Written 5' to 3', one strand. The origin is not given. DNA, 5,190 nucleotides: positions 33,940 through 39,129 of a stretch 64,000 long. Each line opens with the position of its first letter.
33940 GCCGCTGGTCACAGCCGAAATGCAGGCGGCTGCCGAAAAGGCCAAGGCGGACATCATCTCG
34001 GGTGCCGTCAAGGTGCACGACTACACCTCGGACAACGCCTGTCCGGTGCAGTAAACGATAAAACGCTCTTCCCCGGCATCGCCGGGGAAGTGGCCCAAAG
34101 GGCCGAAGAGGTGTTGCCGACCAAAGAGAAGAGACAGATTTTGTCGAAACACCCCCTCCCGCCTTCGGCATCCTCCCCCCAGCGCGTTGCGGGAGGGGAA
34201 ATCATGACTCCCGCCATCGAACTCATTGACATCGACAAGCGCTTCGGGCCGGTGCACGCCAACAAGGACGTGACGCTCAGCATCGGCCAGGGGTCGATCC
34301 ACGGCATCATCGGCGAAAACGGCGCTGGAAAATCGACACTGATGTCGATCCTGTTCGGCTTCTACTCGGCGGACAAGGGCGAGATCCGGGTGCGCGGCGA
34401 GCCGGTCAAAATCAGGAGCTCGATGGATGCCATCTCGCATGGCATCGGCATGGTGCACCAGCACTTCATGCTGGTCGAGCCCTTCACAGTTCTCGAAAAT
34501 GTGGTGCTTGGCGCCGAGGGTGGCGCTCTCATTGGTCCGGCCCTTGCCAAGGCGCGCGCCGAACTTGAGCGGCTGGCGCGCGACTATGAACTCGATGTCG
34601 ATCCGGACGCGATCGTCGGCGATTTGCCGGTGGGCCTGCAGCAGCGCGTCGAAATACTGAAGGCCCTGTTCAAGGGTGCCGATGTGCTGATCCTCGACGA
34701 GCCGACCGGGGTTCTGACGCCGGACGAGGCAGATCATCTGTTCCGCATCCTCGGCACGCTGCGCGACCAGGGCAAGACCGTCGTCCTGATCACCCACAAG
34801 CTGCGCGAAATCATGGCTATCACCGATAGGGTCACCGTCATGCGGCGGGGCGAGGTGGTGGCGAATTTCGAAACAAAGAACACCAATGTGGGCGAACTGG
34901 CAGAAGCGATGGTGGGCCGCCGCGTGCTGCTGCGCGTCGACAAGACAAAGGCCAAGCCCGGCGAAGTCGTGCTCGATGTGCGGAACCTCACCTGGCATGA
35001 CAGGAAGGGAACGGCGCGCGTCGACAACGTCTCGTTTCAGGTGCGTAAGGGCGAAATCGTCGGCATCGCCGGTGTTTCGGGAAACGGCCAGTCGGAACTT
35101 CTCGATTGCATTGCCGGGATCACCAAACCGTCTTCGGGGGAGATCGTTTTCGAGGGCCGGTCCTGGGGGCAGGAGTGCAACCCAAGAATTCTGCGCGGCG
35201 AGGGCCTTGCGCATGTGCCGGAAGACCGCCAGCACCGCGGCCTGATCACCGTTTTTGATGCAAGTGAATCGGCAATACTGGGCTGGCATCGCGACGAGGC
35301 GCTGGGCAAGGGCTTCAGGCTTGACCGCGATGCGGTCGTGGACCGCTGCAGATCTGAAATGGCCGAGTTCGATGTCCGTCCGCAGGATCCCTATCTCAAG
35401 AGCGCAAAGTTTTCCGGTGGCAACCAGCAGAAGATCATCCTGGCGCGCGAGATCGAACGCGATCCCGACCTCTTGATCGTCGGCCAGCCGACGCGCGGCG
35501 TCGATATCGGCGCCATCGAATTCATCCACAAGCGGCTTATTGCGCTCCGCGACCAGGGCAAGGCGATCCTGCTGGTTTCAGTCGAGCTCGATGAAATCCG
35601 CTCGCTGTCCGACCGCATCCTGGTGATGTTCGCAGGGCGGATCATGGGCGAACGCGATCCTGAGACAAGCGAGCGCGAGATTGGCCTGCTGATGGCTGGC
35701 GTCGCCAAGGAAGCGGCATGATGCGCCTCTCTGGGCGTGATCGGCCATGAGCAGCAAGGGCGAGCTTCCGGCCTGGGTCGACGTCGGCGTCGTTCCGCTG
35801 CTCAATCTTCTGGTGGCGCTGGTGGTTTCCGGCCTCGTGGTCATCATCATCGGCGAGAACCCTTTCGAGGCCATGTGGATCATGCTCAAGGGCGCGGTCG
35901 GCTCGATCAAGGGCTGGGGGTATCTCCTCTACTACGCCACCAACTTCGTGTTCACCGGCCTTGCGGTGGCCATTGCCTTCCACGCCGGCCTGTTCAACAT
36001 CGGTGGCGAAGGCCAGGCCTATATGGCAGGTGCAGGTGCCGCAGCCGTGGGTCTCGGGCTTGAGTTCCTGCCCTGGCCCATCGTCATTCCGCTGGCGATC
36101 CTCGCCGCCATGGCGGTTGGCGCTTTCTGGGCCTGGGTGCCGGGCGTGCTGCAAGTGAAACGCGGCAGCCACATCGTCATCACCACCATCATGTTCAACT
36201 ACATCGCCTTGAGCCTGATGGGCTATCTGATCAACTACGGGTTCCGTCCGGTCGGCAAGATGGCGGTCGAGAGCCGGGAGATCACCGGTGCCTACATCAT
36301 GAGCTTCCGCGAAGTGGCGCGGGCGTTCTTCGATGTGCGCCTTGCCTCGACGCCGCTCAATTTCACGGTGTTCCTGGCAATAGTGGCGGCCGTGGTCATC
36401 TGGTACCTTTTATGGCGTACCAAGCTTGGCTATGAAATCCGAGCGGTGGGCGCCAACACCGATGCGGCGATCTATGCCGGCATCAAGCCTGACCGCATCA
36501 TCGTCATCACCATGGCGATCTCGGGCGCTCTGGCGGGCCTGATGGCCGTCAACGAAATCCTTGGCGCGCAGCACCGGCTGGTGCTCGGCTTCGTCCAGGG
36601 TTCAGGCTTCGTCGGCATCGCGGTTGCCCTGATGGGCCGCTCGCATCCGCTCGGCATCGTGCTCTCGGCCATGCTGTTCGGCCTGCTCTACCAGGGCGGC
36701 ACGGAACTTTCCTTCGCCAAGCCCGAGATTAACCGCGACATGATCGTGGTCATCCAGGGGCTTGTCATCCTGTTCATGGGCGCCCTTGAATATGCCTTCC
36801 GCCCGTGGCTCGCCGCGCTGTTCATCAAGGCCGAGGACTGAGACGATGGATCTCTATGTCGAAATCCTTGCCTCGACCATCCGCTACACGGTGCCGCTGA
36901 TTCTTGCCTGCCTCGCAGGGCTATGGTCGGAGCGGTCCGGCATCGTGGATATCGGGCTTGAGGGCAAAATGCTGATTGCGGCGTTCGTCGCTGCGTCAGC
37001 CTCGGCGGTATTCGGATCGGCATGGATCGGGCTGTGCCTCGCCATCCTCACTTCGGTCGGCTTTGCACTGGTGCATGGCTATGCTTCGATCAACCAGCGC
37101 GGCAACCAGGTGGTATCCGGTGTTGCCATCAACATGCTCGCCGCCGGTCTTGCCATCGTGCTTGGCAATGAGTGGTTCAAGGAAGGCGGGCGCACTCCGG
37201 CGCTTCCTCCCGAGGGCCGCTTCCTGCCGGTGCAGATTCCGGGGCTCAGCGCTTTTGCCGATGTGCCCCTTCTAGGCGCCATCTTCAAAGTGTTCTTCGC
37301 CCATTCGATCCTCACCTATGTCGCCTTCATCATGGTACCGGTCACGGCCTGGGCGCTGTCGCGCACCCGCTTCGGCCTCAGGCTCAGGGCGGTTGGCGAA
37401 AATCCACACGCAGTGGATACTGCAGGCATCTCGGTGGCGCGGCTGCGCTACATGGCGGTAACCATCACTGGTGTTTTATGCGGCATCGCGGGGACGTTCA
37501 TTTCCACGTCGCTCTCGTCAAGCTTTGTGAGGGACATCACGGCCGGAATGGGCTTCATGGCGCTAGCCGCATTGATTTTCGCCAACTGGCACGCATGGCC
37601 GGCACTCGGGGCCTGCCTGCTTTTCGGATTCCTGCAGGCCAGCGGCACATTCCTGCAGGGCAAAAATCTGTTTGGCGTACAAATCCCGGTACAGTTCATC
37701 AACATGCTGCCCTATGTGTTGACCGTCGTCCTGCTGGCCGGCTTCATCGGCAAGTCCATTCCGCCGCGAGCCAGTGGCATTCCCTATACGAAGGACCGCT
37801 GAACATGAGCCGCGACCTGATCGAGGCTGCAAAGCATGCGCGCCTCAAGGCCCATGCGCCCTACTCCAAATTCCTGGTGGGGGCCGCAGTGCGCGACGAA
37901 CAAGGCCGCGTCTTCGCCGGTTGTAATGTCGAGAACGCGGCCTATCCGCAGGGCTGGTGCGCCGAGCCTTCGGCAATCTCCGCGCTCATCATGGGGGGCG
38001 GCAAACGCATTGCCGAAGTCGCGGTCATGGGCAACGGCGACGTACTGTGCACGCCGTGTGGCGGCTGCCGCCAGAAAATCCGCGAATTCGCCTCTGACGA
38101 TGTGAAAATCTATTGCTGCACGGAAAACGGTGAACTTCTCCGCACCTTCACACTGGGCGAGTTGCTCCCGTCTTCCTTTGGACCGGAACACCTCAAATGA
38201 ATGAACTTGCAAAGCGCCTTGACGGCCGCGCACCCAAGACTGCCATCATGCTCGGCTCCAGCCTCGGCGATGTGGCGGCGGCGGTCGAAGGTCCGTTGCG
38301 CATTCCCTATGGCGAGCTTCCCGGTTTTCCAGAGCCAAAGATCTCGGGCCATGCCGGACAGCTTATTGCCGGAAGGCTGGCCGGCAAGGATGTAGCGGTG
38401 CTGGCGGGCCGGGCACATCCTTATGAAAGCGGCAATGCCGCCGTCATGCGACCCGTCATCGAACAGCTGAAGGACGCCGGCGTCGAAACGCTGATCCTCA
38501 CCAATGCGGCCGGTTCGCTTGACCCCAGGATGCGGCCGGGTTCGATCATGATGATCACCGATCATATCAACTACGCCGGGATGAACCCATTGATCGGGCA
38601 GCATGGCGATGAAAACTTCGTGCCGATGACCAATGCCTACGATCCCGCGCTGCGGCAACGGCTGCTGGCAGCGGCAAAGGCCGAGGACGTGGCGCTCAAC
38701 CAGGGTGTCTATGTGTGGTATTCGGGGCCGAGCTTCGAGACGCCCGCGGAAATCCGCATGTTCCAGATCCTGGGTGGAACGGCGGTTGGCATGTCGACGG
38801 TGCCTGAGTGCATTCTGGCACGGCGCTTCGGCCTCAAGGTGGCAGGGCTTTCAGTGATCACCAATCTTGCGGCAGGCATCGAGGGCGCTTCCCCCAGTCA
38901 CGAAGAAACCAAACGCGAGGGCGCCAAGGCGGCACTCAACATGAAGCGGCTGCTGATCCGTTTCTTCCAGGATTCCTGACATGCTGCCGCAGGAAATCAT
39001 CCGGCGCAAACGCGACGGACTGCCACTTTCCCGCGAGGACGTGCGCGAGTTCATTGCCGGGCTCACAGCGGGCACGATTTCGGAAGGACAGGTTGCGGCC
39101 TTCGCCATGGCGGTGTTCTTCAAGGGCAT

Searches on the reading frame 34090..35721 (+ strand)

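Call 49: search_protein_families(library=pfam, proteins=[window:34090-35721:+], max_evalue=0.00001)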
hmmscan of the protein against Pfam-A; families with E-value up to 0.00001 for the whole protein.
window:34090-35721:+ (543 aa): 1 family
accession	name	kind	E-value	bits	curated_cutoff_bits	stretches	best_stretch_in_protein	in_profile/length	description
PF00005.33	ABC_tran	-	3.6e-51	173.8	25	2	59-206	2-136/137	ABC transporter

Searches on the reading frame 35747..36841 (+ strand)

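Call 49: search_protein_families(library=pfam, proteins=[window:35747-36841:+], max_evalue=0.00001)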
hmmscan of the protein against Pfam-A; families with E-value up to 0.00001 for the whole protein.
window:35747-36841:+ (364 aa): 1 family
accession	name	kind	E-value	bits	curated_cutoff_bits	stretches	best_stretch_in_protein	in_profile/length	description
PF02653.21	BPD_transp_2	-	7.4e-37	127.4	26.8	1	59-344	4-268/269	Branched-chain amino acid transport system / permease component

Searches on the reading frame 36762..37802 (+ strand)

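Call 50: search_protein_families(library=pfam, proteins=[window:36762-37802:+], max_evalue=0.00001)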
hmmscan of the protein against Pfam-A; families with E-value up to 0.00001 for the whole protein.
window:36762-37802:+ (346 aa): 1 family
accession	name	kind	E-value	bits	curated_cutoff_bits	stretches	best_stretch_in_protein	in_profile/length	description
PF02653.21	BPD_transp_2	-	1.4e-33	116.6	26.8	1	36-323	2-267/269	Branched-chain amino acid transport system / permease component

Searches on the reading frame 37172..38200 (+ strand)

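Call 50: search_protein_families(library=pfam, proteins=[window:37172-38200:+], max_evalue=0.00001)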
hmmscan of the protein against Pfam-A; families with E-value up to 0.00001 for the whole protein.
window:37172-38200:+ (342 aa): 2 families
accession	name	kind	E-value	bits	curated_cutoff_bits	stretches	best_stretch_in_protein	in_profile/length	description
PF00383.29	dCMP_cyt_deam_1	-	1.5e-14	54.2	25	1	215-314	6-101/102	Cytidine and deoxycytidylate deaminase zinc-binding region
PF08211.18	dCMP_cyt_deam_2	-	1.4e-10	41.9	25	1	210-283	40-110/130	Cytidine and deoxycytidylate deaminase zinc-binding region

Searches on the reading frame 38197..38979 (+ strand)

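Call 50: search_protein_families(library=pfam, proteins=[window:38197-38979:+], max_evalue=0.00001)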
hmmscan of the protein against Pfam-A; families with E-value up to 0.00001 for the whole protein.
window:38197-38979:+ (260 aa): 1 family
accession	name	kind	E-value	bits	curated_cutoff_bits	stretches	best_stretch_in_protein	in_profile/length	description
PF01048.26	PNP_UDP_1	-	6.5e-52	176.7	25.1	1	15-257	2-232/233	Phosphorylase superfamily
